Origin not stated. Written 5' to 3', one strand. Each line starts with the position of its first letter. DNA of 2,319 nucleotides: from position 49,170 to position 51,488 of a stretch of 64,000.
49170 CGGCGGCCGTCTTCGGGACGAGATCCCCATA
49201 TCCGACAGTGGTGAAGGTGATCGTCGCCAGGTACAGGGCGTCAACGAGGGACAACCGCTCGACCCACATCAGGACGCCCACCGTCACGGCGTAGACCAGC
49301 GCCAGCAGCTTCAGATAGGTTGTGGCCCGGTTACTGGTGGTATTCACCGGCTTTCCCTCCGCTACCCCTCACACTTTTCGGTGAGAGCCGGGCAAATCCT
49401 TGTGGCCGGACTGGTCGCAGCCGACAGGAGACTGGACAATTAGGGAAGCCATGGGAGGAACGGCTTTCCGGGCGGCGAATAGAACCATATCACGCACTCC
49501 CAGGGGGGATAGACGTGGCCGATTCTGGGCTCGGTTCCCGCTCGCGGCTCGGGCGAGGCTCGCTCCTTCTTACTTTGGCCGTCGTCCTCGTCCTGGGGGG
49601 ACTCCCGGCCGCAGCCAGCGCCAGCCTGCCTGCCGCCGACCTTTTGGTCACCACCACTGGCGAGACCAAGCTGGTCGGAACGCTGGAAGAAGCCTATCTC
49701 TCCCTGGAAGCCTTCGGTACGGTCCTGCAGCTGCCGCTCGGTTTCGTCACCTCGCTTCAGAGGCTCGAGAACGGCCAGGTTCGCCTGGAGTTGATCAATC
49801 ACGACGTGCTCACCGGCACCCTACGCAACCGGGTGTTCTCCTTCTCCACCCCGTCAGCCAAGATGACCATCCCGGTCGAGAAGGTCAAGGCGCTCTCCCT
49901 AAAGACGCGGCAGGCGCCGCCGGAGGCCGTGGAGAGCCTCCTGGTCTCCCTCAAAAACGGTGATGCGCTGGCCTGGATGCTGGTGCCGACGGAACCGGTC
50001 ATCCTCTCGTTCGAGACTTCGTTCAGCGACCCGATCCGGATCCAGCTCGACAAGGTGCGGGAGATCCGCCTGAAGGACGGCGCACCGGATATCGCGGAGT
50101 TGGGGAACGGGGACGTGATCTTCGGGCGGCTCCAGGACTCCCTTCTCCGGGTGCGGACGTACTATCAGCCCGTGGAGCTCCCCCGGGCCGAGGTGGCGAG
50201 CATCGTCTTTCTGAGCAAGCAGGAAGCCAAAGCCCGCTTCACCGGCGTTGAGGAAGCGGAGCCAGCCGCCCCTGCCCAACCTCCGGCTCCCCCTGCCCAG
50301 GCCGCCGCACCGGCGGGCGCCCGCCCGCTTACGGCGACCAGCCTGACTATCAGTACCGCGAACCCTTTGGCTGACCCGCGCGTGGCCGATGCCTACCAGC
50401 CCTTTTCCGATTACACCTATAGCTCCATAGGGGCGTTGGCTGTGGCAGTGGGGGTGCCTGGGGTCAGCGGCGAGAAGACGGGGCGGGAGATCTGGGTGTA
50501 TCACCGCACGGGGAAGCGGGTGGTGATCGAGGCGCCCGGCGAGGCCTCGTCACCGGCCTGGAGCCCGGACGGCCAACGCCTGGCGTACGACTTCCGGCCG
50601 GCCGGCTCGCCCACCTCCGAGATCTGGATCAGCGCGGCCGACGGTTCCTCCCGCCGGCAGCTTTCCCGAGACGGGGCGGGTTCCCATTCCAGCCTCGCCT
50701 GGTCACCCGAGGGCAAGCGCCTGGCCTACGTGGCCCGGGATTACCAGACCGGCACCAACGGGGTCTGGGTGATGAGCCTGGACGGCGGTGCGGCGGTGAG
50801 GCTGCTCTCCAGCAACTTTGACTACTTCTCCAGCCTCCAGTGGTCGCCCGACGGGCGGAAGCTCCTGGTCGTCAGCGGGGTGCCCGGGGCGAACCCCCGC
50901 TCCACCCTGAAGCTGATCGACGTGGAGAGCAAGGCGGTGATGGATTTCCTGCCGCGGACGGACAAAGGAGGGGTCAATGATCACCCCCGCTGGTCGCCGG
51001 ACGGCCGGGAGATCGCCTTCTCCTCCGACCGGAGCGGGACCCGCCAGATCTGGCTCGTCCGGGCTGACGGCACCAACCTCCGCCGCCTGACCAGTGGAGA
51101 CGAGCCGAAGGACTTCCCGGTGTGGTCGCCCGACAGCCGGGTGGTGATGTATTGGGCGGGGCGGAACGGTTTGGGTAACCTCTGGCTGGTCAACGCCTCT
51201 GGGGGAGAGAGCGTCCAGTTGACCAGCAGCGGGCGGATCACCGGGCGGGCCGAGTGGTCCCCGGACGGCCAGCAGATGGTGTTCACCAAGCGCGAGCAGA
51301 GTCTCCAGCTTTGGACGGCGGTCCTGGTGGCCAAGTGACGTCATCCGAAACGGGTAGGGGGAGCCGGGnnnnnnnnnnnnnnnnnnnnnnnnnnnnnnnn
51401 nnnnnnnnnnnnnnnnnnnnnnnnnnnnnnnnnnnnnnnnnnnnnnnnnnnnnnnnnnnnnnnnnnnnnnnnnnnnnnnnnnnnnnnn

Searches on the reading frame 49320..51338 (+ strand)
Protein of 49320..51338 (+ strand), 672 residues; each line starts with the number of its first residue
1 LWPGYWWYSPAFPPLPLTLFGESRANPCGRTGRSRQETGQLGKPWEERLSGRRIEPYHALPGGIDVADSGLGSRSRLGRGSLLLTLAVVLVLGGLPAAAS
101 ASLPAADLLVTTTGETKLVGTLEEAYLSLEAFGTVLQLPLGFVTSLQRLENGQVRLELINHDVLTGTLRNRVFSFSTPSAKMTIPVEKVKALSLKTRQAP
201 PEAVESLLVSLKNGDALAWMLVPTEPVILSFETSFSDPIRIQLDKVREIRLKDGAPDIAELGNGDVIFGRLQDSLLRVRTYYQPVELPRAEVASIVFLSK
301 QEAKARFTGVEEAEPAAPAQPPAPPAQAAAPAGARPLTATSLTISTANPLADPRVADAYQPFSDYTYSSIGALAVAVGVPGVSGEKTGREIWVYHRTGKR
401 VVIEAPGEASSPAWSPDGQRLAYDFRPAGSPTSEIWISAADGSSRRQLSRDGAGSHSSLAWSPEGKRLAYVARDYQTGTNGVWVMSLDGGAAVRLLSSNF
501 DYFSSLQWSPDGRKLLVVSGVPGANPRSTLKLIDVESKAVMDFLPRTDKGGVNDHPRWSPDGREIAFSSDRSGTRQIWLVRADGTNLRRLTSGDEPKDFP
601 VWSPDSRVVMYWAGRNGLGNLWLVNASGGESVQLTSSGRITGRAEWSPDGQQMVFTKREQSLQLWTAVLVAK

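Call 3: search_protein_families(library=pfam, proteins=[window:49320-51338:+], max_evalue=0.01)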
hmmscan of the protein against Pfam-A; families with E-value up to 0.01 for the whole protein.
window:49320-51338:+ (672 aa): 9 families
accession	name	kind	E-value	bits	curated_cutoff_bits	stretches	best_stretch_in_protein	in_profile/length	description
PF07676.18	PD40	-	3.4e-27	94.2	20.9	2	554-578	12-37/38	WD40-like Beta Propeller Repeat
PF00930.27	DPPIV_N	-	9.3e-13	48.1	22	2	573-646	21-93/354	Dipeptidyl peptidase IV (DPP IV) N-terminal region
PF25174.1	Beta-prop_THOC3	-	6.6e-12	45.4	305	2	457-610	6-145/272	THOC3 beta-propeller domain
PF25460.1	Beta-prop_Aladin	-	3.4e-08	33.4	171.1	1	557-661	117-217/340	Aladin seven-bladed propeller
PF12894.13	ANAPC4_WD40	-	0.00013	22.6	22.9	0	503-541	41-73/91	Anaphase-promoting complex subunit 4 WD40 domain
PF14583.12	Pectate_lyase22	-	0.00064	19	30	0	434-489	217-271/386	Oligogalacturonate lyase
PF00400.38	WD40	-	0.00065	20.6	27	0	504-518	15-29/39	WD domain, G-beta repeat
PF08662.17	eIF2A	-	0.0011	19.4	20.5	0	460-546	12-101/194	Eukaryotic translation initiation factor eIF2A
PF24797.1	Beta-prop_WDR35_TULP_N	-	0.0036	16.9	80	0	458-518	120-174/332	WDR35/TULP4 N-terminal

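Call 4: search_protein_families(library=ncbifam, proteins=[window:49320-51338:+], max_evalue=0.01)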
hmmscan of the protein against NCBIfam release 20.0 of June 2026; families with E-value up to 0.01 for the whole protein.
window:49320-51338:+ (672 aa): 5 families
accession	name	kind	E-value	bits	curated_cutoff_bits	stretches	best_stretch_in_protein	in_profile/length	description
TIGR02800.1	propeller_TolB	equivalog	1.8e-42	145.8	343.15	2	508-668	242-395/418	Tol-Pal system beta propeller repeat protein TolB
NF033523.0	lasso_peptidase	equivalog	1.1e-30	107.1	400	4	593-663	86-156/638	Atxe2 family lasso peptide isopeptidase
NF002183.0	PRK01029.1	equivalog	2.3e-26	92.8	405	2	491-636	271-412/429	Tol-Pal system protein TolB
NF053518.1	DipepPtdsDpp5Prph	equivalog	4.6e-21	75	900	3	408-522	13-127/655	dipeptidyl-peptidase Dpp5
NF003124.0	PRK04043.1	equivalog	0.00025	20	428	1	509-661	241-390/419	Tol-Pal system protein TolB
